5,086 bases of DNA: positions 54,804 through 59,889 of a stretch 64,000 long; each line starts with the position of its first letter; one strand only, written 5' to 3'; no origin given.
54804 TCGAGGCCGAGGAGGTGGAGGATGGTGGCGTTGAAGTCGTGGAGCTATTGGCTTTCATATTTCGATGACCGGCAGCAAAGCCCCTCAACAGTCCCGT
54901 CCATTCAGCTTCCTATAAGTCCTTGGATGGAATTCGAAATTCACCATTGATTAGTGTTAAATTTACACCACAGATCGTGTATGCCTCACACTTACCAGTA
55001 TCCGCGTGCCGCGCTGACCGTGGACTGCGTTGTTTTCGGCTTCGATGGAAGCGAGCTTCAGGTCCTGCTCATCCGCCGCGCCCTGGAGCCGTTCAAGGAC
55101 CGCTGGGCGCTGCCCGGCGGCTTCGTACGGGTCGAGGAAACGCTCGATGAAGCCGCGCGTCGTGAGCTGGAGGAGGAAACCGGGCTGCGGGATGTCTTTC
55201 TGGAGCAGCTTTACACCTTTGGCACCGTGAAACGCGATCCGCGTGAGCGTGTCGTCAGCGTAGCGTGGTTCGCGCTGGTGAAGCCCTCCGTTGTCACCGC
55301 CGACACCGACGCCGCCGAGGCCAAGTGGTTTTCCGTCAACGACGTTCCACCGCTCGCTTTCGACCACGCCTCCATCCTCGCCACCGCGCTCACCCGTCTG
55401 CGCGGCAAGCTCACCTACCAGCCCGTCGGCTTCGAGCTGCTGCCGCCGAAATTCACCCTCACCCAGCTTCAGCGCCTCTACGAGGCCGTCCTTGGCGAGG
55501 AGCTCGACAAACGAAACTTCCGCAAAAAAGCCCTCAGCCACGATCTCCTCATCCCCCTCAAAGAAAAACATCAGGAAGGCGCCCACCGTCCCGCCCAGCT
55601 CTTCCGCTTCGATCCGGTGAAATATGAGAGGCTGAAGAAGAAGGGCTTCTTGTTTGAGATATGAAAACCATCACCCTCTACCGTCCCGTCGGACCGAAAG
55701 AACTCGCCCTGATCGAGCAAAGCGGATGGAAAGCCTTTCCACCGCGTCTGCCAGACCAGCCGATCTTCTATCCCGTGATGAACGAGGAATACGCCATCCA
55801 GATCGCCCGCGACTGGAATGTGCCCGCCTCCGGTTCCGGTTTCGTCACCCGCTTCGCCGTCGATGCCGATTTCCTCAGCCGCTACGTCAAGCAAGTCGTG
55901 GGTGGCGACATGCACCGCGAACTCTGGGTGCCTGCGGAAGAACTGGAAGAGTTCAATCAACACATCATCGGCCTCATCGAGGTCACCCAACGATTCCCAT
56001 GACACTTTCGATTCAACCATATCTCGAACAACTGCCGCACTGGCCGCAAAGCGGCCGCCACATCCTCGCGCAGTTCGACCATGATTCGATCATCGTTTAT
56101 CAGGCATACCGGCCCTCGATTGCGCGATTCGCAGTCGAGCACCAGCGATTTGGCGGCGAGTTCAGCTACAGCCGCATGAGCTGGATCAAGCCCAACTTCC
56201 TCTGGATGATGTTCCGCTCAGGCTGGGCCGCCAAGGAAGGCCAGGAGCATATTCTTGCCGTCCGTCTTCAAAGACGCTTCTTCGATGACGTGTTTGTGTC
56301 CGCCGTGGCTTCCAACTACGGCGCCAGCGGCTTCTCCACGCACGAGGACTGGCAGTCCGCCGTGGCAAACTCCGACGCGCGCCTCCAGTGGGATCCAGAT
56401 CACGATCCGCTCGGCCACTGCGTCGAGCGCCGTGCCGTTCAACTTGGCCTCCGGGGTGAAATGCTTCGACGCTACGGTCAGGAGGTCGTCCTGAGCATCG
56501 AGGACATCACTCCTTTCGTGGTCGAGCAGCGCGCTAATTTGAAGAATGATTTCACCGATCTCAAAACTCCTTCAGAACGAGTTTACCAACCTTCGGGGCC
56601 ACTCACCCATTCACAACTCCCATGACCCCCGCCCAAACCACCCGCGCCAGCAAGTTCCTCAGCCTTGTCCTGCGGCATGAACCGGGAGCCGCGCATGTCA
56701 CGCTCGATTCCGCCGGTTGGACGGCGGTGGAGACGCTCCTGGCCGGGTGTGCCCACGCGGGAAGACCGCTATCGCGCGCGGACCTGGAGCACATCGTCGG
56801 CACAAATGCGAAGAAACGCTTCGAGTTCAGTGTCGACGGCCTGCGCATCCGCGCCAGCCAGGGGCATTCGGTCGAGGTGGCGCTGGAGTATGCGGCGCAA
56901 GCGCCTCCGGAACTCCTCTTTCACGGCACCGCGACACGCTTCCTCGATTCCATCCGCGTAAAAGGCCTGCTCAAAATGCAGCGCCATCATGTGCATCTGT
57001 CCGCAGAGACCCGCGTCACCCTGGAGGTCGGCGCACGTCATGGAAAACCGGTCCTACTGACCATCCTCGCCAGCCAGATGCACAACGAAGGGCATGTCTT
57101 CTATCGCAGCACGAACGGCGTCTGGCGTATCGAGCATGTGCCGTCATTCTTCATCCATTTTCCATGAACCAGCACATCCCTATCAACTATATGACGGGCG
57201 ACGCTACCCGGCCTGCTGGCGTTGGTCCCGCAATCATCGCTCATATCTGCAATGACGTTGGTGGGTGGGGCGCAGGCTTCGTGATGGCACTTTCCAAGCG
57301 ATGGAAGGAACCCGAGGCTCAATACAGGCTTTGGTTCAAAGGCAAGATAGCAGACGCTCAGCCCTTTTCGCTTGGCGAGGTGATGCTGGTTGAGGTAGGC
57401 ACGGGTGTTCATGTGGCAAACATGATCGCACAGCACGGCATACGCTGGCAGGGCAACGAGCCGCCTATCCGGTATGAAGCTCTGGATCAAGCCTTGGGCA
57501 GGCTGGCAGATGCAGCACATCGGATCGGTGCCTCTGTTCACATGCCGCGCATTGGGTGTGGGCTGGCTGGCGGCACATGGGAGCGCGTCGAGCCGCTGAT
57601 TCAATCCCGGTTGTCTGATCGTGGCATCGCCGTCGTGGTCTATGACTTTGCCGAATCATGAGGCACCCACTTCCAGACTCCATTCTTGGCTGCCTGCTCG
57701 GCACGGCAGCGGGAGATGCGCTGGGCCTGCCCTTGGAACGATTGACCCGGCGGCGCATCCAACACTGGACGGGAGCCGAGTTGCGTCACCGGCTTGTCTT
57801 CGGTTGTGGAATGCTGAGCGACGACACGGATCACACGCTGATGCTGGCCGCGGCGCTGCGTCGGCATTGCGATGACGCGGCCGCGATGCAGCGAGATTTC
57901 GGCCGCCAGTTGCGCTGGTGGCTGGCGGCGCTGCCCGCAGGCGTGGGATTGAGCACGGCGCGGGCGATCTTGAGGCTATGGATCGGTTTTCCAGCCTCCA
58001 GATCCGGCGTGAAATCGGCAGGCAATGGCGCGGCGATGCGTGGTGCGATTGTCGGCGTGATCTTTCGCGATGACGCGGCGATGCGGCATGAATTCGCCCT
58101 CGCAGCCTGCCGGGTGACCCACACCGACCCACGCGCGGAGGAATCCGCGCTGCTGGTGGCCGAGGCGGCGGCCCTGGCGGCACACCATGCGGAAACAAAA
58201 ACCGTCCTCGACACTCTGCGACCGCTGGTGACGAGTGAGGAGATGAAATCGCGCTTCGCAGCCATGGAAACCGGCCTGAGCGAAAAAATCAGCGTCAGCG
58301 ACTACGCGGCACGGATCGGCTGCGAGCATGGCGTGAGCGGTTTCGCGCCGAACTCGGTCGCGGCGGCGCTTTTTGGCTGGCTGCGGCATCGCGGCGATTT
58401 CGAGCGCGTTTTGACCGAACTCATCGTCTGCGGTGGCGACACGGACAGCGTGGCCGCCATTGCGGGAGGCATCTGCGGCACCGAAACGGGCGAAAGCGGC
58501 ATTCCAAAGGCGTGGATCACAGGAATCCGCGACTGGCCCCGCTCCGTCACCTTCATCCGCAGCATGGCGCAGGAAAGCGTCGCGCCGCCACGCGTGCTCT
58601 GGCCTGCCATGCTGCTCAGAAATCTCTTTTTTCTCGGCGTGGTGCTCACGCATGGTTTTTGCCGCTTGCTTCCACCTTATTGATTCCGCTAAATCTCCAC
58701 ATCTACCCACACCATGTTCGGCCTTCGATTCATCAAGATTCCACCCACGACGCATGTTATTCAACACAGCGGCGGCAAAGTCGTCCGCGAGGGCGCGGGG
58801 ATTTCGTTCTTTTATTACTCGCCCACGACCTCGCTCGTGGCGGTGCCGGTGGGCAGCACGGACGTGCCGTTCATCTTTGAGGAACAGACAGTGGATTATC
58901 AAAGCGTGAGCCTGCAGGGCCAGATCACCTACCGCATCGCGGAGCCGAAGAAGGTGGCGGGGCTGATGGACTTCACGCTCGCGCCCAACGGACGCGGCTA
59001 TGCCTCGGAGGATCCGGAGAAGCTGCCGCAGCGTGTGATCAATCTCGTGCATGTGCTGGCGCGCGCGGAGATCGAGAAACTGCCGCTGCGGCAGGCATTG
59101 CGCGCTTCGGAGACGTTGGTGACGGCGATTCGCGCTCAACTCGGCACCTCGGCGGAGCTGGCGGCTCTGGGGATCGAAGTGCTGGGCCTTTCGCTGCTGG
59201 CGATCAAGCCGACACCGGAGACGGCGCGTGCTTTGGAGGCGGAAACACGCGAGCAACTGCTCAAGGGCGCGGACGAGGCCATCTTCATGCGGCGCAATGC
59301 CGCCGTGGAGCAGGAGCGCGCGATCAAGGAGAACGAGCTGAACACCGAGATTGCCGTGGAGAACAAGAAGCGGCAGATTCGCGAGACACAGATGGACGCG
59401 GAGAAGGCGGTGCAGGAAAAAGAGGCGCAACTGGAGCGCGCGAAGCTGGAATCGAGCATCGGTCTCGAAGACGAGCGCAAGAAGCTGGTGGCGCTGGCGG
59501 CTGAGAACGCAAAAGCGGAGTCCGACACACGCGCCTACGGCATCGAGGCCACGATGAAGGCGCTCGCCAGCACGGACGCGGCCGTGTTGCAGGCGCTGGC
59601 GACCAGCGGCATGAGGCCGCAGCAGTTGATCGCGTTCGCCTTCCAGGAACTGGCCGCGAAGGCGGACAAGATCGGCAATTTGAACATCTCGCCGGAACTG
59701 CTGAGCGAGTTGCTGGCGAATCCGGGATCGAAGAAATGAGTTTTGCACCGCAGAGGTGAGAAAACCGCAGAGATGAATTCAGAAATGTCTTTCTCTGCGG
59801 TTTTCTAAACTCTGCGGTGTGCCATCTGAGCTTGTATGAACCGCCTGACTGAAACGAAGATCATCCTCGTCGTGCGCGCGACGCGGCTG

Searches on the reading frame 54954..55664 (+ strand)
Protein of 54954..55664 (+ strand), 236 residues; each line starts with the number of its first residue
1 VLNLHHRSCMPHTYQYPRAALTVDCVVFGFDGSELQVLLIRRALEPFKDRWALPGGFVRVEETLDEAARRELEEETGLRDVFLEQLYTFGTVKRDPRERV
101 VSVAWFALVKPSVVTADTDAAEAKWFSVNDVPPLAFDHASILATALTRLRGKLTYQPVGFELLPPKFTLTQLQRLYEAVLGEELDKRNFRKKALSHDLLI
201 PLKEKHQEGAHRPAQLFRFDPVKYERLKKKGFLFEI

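Call 84: search_protein_families(library=pfam, max_evalue=0.00001, proteins=[window:54954-55664:+])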
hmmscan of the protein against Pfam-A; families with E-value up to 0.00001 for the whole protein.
window:54954-55664:+ (236 aa): 3 families
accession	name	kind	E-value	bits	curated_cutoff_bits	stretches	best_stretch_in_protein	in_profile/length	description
PF21906.2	NrtR_WHD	-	3.3e-29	101.3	27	1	159-219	1-61/61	NrtR DNA-binding winged helix domain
PF00293.34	NUDIX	-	9.1e-25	87.7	21.1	1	21-143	4-132/134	NUDIX domain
PF19368.5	AraR_C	-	4.5e-18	65.7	23.8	1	155-234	1-81/82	AraR C-terminal winged HTH domain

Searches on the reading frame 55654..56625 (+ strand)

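Call 84: search_protein_families(library=pfam, max_evalue=0.00001, proteins=[window:55654-56625:+])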
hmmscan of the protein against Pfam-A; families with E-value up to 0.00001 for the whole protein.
window:55654-56625:+ (323 aa): 1 family
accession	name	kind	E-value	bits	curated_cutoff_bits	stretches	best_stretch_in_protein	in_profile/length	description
PF14124.11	DUF4291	-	9.9e-63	211.7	27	1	136-311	1-180/180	Domain of unknown function (DUF4291)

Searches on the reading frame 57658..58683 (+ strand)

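Call 84: search_protein_families(library=pfam, max_evalue=0.00001, proteins=[window:57658-58683:+])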
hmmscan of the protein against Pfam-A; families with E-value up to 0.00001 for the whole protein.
window:57658-58683:+ (341 aa): 1 family
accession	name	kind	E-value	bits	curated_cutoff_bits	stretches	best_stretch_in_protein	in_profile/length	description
PF03747.19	ADP_ribosyl_GH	-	6e-59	200.5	26.2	1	11-284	1-286/287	ADP-ribosylglycohydrolase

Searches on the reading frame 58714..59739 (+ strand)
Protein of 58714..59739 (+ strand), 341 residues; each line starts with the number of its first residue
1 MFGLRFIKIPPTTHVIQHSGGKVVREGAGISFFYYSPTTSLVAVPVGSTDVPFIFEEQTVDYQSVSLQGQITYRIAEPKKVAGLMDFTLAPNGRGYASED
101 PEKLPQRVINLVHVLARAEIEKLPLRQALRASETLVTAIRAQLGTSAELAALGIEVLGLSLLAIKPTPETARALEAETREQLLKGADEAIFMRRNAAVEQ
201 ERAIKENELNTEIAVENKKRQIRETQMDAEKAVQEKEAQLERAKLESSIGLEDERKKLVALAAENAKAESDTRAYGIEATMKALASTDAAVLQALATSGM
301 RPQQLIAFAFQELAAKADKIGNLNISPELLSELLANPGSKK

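Call 84: search_protein_families(library=pfam, max_evalue=0.00001, proteins=[window:58714-59739:+])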
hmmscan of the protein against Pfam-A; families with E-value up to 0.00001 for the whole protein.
window:58714-59739:+ (341 aa): 1 family
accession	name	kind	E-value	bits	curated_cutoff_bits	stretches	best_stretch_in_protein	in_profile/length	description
PF01145.31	Band_7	-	3.1e-14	53.8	23.6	1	9-202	3-173/176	SPFH domain / Band 7 family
